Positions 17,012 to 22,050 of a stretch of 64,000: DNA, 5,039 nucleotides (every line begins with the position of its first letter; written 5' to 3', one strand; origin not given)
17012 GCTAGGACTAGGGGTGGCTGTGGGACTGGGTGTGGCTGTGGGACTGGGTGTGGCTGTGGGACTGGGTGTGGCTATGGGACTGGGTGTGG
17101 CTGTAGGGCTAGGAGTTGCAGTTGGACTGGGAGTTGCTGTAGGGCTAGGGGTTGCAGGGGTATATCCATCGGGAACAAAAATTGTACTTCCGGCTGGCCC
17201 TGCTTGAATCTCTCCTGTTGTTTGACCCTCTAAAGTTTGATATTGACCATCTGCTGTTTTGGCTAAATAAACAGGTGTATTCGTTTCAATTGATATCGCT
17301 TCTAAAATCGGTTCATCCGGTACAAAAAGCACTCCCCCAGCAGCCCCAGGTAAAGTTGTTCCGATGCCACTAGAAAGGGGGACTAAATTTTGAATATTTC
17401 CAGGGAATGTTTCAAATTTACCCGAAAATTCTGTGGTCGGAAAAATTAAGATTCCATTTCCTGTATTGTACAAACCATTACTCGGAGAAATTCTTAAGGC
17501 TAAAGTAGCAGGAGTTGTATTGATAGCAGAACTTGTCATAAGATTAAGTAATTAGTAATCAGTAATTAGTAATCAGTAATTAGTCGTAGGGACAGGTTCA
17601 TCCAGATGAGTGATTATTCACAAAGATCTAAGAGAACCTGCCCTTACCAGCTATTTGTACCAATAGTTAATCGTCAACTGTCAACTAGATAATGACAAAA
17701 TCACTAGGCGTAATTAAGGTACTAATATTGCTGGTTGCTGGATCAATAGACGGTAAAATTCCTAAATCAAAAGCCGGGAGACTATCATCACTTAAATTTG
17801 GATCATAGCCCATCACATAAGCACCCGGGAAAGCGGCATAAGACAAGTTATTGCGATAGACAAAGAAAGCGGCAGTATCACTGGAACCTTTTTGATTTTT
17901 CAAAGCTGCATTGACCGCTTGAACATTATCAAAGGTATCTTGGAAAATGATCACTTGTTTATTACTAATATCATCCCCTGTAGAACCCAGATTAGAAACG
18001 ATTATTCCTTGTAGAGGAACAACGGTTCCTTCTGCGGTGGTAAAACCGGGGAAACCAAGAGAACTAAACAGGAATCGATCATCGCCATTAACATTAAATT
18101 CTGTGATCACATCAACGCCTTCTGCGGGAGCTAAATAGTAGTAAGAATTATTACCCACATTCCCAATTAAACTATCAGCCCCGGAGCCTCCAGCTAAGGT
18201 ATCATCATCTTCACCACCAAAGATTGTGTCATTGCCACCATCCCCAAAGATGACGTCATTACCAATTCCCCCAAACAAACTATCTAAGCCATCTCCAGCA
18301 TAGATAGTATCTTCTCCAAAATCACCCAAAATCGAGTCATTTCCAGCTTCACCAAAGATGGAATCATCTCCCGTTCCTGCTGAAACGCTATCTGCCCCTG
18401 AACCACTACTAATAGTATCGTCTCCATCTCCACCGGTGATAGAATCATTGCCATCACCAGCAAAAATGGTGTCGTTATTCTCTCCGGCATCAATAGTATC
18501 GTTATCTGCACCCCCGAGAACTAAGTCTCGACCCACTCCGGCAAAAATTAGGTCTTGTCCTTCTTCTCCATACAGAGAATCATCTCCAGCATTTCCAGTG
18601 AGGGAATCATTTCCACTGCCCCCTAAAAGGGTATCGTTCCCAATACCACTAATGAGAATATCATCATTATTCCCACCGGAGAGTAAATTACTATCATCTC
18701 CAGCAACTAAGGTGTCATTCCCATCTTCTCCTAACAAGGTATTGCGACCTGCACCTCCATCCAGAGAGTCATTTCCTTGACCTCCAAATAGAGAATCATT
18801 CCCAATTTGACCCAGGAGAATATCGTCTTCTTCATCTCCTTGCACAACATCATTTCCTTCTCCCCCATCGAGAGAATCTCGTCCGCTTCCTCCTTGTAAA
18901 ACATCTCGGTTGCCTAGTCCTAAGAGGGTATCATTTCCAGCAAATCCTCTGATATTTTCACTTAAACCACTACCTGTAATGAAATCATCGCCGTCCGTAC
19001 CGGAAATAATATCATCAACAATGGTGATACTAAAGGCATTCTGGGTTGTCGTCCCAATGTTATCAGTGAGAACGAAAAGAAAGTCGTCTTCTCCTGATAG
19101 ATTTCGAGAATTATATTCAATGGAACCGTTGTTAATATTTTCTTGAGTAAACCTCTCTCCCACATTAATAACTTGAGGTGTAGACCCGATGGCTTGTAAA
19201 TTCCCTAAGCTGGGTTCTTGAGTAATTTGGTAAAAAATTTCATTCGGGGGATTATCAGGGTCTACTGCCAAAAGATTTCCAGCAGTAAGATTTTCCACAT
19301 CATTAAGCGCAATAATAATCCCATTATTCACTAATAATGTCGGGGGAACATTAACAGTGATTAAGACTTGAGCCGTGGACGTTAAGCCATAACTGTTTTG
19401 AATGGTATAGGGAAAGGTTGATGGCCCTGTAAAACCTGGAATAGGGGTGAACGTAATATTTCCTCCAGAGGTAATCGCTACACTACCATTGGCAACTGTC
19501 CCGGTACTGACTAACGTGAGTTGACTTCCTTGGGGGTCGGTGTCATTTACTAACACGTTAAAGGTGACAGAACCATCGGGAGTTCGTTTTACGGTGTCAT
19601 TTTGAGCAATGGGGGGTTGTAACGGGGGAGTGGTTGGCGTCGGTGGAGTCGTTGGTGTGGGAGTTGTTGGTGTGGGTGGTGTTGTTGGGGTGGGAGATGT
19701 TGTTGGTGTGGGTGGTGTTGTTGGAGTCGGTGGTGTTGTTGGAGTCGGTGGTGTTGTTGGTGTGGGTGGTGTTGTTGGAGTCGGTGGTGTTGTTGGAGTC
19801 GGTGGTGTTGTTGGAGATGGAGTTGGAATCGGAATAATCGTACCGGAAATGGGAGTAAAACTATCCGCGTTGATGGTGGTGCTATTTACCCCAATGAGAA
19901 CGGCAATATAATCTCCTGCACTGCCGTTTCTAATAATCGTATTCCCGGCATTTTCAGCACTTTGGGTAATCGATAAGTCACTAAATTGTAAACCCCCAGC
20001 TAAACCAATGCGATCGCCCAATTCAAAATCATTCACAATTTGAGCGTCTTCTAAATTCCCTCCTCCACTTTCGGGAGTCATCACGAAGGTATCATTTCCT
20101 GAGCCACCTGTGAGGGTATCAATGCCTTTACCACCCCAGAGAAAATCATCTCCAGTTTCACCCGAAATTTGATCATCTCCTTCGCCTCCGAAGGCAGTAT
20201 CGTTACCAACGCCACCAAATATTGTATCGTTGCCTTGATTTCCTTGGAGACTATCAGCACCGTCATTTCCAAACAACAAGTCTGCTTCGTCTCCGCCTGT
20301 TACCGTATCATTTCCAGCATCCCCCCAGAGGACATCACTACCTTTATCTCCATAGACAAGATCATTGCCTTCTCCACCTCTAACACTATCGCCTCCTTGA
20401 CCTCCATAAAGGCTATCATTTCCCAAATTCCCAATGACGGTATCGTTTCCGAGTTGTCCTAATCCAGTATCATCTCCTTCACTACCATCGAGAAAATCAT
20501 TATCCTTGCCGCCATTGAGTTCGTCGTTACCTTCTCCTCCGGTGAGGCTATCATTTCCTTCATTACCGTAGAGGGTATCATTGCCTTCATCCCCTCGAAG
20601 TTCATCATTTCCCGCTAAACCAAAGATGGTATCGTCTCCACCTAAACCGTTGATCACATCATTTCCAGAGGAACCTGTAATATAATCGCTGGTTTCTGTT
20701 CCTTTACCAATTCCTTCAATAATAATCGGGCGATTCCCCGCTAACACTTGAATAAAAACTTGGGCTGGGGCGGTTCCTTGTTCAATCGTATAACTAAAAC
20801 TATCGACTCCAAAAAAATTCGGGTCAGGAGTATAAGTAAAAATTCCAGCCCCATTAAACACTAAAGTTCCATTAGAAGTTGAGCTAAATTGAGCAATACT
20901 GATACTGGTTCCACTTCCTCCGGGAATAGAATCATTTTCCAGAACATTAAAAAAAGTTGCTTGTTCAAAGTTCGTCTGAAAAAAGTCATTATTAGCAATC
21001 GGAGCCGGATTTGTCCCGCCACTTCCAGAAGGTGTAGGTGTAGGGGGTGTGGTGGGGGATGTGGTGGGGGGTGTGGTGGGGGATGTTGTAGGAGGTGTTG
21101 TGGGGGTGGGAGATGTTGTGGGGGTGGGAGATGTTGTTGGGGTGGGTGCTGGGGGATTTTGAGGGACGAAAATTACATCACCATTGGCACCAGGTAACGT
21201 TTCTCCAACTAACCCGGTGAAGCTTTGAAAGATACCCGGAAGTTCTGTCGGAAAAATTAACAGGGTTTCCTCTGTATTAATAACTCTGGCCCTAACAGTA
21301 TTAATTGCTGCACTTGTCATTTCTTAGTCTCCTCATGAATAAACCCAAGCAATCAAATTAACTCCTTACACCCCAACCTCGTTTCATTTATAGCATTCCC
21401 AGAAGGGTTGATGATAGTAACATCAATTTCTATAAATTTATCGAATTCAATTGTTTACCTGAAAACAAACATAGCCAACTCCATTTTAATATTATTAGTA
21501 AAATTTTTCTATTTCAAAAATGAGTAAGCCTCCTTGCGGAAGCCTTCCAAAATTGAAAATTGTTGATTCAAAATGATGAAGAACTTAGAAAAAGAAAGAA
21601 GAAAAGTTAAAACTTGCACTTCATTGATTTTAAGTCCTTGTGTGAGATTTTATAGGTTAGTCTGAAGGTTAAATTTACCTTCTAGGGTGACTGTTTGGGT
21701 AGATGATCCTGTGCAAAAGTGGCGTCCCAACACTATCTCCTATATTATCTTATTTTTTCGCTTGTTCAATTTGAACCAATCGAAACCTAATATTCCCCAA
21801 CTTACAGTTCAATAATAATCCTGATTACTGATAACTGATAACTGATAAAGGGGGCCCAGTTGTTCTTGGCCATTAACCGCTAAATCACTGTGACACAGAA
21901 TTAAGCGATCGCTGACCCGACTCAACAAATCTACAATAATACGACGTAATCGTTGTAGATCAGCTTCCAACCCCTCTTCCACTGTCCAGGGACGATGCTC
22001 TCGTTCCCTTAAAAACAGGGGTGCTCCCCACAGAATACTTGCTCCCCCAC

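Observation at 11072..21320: Two tandem giant RTX proteins sharing an N-terminal module: candidate surface-fibril proteins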

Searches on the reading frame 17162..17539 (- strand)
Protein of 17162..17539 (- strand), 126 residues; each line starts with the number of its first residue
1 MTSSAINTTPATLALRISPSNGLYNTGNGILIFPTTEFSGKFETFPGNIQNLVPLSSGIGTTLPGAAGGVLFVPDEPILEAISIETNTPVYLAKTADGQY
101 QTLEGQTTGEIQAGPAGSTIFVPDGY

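Call 13: find_homologous_proteins(query=window:17162-17539:-, max_evalue=0.01)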
Query seq(126 aa) (126 aa): 1 proteins with E <= 0.01 among 217 candidates.
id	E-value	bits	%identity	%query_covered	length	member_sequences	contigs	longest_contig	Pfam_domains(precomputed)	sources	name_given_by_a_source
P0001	1.3e-50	188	72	100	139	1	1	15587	-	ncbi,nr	ncbi:MAG TPA: calcium-binding protein, partial [Planktothrix sp. UBA10369]|nr:calcium-binding protei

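Call 15: find_encoding_contigs(protein=P0001, flank=10000)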
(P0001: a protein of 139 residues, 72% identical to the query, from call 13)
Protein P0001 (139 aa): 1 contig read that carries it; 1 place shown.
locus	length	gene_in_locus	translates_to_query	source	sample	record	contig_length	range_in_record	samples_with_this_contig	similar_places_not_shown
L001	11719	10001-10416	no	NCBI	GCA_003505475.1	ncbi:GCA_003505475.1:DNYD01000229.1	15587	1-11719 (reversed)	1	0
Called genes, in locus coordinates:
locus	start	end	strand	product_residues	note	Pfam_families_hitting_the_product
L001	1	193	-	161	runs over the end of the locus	PF00072:Response_reg, PF23198:PDE8A_N (weak)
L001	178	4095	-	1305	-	PF00069:Pkinase, PF07714:PK_Tyr_Ser-Thr, PF13191:AAA_16, PF01590:GAF, PF13185:GAF_2, PF00512:HisKA, PF02518:HATPase_c, PF00072:Response_reg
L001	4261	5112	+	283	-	PF00590:TP_methylase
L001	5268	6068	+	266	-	-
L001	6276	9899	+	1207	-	-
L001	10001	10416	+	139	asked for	-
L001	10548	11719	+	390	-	?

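Call 48: predict_structure(alignment_id=A3)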
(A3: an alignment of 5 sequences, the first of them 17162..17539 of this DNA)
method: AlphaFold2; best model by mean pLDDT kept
length: 126 residues; sequences in the alignment: 5
mean_pLDDT: 60.2   pTM: 0.45
mean pLDDT of the five models: 60.2, 44.4, 41.4, 37.9, 37.9
residues with pLDDT >= 90: 0; 70-90: 26; 50-70: 75; < 50: 25
segments of 3 or more residues with pLDDT < 50: 1-4, 35-41, 43-55
pLDDT, mean of each block of 10 residues (from residue 1): 49 62 61 50 37 48 56 64 69 70 72 74 77
secondary structure, 60 per line:
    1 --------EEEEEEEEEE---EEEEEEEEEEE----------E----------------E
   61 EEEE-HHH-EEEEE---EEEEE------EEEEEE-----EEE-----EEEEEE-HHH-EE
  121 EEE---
elements in order: E9-18 E22-32 E60-64 E70-74 E78-82 E89-94 E100-102 E108-113 E119-123

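Call 50: fold_search(model_id=the predicted structure, library=pdb)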
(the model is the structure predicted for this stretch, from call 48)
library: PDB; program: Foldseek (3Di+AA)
matches with E <= 10: 333; with E <= 0.001: 0
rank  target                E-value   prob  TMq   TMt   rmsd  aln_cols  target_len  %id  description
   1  8hco_G                3.1e-01  0.05  0.15  0.10  19.4       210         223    8  Substrate-engaged TOM complex from yeast (released 2023-09-13)
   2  9c5v_B                5.5e-01  0.10  0.20  0.04  12.2       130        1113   10  Cryo EM structure of a DCAF2:degrader:BRD4 ternary complex (released 2025-10-01)
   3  9sn1                  1.0e+00  0.18  0.23  0.06  12.6        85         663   14  Lip3 DL-peptidase in the apo-state (released 2026-02-18)
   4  5trc_A                1.1e+00  0.13  0.15  0.05  11.9        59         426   14  Crystal structure of phosphorylated AC3-AC5 domains of yeast acetyl-CoA carboxylase (released 2016-12-07)
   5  6e0o_A                1.4e+00  0.11  0.16  0.09   9.6        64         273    8  Structure of Elizabethkingia meningoseptica CdnE cyclic dinucleotide synthase with pppA[3'-5']pA (released 2019-02-20)
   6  1xf5_L                1.6e+00  0.11  0.22  0.31   7.6        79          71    8  Complex HCV core-Fab 19D9D6-Protein L mutant (H74C, Y64W)in space group P21212 (released 2005-05-31)
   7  6e0m                  1.6e+00  0.10  0.16  0.09   9.6        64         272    8  Structure of Elizabethkingia meningoseptica CdnE cyclic dinucleotide synthase (released 2019-02-20)
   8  7x4a                  1.7e+00  0.10  0.22  0.11   5.5        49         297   14  Native CD-NTase ClCdnE (released 2023-03-08)
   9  6e0n                  1.8e+00  0.09  0.16  0.09   9.6        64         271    8  Structure of Elizabethkingia meningoseptica CdnE cyclic dinucleotide synthase with GTP and Apcpp (released 2019-02-20)
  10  5m41                  1.8e+00  0.08  0.18  0.04  14.2        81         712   12  Crystal structure of nigritoxine (released 2017-12-06)
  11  4m6t                  1.8e+00  0.02  0.14  0.11  16.0       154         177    6  Structure of human Paf1 and Leo1 complex (released 2013-10-02)
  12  7zju_C                1.9e+00  0.04  0.20  0.12  13.1       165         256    9  Structure of human USPL1 in covalent complex with SUMO3-2Br probe (released 2023-09-27)
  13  7dy2_L                2.0e+00  0.07  0.16  0.06  10.2        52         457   12  Crystal Structure of Cyanobacterial Circadian Clock Protein KaiC (released 2022-04-27)
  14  8f5o_C                2.0e+00  0.06  0.23  0.05  12.0       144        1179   12  Structure of Leishmania tarentolae IFT-A (state 1) (released 2022-12-21)
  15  1avg_I                2.1e+00  0.07  0.22  0.20  11.9       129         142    7  THROMBIN INHIBITOR FROM TRIATOMA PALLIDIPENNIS (released 1998-12-30)
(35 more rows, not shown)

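Call 52: search_solved_structures(query=A2, max_evalue=10)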
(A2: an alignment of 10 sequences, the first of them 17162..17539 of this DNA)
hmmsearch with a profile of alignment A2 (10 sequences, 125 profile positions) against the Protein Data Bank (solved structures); distinct sequences matched with E-value up to 10: 12.
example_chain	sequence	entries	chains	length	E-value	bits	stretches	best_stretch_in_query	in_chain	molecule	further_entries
3p6j_A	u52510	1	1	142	0.0036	20.3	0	78-104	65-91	de novo designed beta-trefoil architecture with symmetric primary structure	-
3p6i_A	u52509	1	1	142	0.0081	19.1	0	78-104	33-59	de novo designed beta-trefoil architecture with symmetric primary structure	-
3o4c_A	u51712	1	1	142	0.036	17.1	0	78-112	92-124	de novo designed beta-trefoil architecture with symmetric primary structure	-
4f34_A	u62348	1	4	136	0.041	16.9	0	78-114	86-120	de novo protein Symfoil-4V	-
3o4d_A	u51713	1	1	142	0.053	16.5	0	78-104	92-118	de novo designed beta-trefoil architecture with symmetric primary structure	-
3o4b_A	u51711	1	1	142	0.056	16.4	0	78-104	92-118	de novo designed beta-trefoil architecture with symmetric primary structure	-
7as7_A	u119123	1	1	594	0.081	15.9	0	35-80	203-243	Transforming growth factor-beta-induced protein ig-h3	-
7asg_A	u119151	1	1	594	0.093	15.7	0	35-80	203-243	Transforming growth factor-beta-induced protein ig-h3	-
4ow4_A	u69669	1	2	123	0.095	15.7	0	78-102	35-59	Beta-terfoil designed by folding nucleus symmetric expansion (""Phifoil"")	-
7asc_A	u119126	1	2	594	0.13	15.2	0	35-80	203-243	Transforming growth factor-beta-induced protein ig-h3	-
3q7w_A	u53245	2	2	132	0.15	15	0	78-104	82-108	de novo designed beta-trefoil architecture with symmetric primary structure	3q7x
3snv_A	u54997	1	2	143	0.3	14.1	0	78-104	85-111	Symfoil-4T/Permutation #1 synthetic protein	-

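Call 64: find_related_loci(query=A2, collection=metagenome_contigs, flank=8000)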
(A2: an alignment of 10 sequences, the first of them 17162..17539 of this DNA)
Query A2 (126 aa) in metagenome_contigs; peptide patterns used: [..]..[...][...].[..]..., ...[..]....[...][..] (x = any residue, [..] = any of these).
518 stretches matched a pattern; 9 encode a relative of the query (tblastn E <= 1e-3); 9 distinct loci.
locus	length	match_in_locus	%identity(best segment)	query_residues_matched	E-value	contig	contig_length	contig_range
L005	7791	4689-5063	72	1-126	4e-57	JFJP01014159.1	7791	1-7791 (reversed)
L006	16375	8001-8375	71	1-126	4e-56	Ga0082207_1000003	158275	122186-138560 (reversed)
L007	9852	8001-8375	71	1-126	4e-56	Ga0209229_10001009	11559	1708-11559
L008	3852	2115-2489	71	1-126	4e-56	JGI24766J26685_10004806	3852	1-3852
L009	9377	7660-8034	71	1-126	4e-56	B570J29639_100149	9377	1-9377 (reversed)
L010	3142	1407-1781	71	1-126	4e-56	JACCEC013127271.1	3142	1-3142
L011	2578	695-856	43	1-75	1e-8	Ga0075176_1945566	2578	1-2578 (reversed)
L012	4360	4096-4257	40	1-75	6e-7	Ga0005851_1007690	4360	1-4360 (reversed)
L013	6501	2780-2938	41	1-74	7e-6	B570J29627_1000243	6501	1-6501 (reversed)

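Call 72: search_protein_families(library=ncbifam, proteins=[window:17162-17539:-], max_evalue=10)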
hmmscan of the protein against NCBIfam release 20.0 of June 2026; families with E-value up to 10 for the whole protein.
window:17162-17539:- (126 aa): 0 families

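Call 74: search_protein_families(library=pfam, proteins=[window:17162-17539:-], max_evalue=10)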
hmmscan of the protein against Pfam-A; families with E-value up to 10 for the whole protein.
window:17162-17539:- (126 aa): 1 family
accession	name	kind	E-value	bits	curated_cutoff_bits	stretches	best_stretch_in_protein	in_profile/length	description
PF09182.16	PuR_N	-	0.29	11.6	24.6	1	59-74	55-70/70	Bacterial purine repressor, N-terminal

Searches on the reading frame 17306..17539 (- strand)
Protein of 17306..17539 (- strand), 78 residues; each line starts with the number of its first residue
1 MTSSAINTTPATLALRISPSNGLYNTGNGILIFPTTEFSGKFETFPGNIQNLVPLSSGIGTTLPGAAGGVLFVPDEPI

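Call 21: find_related_loci(query=A1, collection=genome_contigs, flank=10000)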
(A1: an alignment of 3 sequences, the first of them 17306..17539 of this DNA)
Query A1 (78 aa) in genome_contigs; peptide patterns used: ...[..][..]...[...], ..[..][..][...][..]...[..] (x = any residue, [..] = any of these).
86 stretches matched a pattern; 2 encode a relative of the query (tblastn E <= 1e-3); 2 distinct loci.
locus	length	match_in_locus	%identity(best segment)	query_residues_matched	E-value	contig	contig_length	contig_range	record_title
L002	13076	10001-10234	81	1-78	1e-39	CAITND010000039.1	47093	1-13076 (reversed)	MAG: uncultured Oscillatoriales cyanobacterium isolate KTt_bin-1839 genome assembly, contig: bin-1839:039/277, whole gen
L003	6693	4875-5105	68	1-78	3e-31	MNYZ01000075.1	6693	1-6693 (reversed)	MAG: Oscillatoriales cyanobacterium CG2_30_40_61 cg2_3.0_scaffold_23406_c, whole genome shotgun sequence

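Call 31: search_protein_representatives(alignment_id=A1)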
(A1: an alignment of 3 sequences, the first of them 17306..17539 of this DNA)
Query: 3 sequences, 77 profile positions. Proteins with E-value up to 0.001 (for the whole library): 4; up to 1e-10: 3; up to 1e-30: 1. The best 4 are listed.
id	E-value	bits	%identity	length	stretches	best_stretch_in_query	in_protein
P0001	8.1e-42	157.1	-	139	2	1-77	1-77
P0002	3.5e-17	78.1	-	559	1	1-76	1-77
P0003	2.5e-14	69.0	-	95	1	1-75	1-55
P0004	1.4e-07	47.4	-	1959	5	40-75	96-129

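Call 33: find_encoding_contigs(protein=P0002, flank=10000)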
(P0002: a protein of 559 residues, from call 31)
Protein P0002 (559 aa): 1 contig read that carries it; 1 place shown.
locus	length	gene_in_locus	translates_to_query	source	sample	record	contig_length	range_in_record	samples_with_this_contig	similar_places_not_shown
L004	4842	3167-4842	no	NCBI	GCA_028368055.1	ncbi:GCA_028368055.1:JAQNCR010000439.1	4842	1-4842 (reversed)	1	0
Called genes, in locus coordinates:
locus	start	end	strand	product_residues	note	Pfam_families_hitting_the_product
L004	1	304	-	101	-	?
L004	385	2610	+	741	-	-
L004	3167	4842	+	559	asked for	PF17803:Cadherin_4, PF17892:Cadherin_5, PF17963:Big_9, PF00353:HemolysinCabind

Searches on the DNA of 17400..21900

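Call 87: search_rna_families(source=window, start=17400, end=21900, threshold=evalue, max_evalue=1)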
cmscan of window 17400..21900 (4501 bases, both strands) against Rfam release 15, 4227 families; matches with E-value up to 1: 1.
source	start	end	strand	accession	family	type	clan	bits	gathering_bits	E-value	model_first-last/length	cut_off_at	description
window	19102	19150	+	RF03226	mir-8196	Gene; miRNA;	-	24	59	0.99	1-65/65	no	mir-8196 microRNA precursor family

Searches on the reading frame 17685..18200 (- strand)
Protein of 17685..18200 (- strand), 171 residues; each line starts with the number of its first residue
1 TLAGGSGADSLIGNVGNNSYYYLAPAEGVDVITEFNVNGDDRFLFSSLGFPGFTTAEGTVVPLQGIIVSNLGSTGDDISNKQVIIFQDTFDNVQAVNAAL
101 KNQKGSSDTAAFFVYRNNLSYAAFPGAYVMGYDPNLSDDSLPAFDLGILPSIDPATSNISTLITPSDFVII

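Call 51: search_solved_structures(query=window:17685-18200:-, max_evalue=0.01)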
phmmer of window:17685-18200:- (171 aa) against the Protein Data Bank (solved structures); distinct sequences matched with E-value up to 0.01: 0.

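Call 74: search_protein_families(library=pfam, proteins=[window:17688-18155:-], max_evalue=10)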
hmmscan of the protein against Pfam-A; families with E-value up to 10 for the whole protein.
window:17688-18155:- (156 aa): 0 families
